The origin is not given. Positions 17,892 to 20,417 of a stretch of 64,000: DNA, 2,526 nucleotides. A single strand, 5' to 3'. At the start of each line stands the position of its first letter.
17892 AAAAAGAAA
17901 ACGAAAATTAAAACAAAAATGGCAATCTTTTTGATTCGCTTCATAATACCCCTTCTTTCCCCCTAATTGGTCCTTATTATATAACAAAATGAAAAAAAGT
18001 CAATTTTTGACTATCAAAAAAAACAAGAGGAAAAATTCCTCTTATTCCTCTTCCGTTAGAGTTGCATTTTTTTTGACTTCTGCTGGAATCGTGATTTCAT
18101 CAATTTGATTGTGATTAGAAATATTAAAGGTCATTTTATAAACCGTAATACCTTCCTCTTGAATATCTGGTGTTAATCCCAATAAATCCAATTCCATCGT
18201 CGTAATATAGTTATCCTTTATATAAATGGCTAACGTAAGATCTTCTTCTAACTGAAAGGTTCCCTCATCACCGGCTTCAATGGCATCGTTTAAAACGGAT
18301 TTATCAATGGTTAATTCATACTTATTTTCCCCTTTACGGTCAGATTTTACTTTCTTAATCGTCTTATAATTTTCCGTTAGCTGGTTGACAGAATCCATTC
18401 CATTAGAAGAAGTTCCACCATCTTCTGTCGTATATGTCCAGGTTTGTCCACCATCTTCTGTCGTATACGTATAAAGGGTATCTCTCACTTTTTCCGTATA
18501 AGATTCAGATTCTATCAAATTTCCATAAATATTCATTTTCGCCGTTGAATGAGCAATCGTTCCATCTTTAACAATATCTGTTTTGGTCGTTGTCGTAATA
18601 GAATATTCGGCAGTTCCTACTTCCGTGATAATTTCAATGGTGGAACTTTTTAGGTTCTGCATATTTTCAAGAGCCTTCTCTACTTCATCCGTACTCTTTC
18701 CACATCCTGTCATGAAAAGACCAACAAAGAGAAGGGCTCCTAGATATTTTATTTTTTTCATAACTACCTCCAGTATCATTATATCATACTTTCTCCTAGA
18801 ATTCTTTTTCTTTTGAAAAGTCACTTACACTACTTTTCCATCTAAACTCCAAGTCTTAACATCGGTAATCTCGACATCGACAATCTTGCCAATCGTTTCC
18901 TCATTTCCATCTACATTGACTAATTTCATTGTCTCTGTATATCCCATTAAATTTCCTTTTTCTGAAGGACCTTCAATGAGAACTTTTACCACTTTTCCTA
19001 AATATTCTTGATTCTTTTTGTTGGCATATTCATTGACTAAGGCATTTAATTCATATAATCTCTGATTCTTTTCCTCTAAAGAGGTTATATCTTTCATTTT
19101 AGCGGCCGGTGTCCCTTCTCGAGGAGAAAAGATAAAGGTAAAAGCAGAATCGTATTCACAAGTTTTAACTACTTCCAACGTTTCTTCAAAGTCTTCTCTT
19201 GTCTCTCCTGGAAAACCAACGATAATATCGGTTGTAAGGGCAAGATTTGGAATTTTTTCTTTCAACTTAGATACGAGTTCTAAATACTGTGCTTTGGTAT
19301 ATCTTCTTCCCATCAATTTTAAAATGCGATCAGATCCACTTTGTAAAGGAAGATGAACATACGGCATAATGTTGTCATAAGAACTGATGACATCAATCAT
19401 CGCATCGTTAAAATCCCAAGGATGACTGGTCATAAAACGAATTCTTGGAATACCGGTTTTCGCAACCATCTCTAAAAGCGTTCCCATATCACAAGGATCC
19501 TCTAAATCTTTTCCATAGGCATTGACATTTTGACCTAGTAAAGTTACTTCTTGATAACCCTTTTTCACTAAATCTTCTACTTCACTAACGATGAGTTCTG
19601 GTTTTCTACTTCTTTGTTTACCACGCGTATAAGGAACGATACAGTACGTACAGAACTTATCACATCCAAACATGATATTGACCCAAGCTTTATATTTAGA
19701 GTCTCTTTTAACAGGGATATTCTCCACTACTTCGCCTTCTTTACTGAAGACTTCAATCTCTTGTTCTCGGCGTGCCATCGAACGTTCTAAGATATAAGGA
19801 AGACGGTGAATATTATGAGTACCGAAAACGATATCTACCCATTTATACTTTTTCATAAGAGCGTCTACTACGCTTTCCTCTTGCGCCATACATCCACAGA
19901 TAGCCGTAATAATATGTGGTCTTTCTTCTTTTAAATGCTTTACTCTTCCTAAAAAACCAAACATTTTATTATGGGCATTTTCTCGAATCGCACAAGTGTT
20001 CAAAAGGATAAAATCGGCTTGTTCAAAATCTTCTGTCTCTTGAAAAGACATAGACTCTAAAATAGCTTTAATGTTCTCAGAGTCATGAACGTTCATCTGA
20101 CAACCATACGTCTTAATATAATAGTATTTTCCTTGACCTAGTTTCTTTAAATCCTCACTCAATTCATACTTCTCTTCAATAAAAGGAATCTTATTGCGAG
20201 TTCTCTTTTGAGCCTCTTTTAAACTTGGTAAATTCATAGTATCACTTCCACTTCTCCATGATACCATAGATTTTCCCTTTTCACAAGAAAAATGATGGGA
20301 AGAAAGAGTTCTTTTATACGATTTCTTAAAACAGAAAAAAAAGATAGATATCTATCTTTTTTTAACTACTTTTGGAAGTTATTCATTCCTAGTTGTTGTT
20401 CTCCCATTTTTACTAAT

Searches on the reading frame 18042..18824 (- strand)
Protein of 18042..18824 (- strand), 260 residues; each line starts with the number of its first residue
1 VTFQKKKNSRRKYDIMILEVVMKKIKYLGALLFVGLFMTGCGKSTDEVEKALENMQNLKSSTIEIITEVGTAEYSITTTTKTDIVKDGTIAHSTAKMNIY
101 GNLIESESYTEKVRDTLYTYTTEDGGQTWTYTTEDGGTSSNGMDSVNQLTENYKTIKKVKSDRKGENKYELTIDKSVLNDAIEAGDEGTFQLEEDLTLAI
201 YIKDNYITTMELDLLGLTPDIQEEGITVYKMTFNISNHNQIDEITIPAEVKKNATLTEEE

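Call 39: search_protein_families(library=pfam, proteins=[window:18042-18824:-], max_evalue=0.00001)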
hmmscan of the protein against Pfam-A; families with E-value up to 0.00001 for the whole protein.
window:18042-18824:- (260 aa): 1 family
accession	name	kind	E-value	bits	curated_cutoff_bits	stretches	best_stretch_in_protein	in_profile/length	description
PF20316.5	DUF6612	-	1.7e-10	41.4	23.7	1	48-254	6-236/237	Family of unknown function (DUF6612)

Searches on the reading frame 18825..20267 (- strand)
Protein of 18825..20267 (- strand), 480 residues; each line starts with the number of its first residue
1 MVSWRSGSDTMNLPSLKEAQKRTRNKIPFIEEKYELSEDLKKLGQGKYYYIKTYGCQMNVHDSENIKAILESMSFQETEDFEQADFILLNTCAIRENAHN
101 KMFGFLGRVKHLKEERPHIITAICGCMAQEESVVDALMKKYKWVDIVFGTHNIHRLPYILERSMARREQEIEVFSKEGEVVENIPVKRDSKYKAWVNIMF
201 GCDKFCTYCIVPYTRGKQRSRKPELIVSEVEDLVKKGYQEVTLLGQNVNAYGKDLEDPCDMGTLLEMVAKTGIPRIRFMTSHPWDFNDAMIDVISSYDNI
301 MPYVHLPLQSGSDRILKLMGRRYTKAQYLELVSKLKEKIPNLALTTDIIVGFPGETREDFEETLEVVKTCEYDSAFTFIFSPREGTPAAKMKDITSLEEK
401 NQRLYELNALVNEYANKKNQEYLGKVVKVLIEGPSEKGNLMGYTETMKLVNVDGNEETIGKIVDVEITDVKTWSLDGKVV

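Call 39: search_protein_families(library=pfam, proteins=[window:18825-20267:-], max_evalue=0.00001)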
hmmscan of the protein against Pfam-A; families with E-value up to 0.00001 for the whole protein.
window:18825-20267:- (480 aa): 3 families
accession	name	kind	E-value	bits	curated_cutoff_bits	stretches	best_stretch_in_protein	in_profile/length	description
PF04055.27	Radical_SAM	-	6.6e-32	111.4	29.5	1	196-365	1-164/166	Radical SAM superfamily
PF00919.26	UPF0004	-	2.7e-28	98.3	27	1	49-149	2-98/98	Uncharacterized protein family UPF0004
PF01938.26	TRAM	-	9e-18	64.3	21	1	421-480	2-61/61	TRAM domain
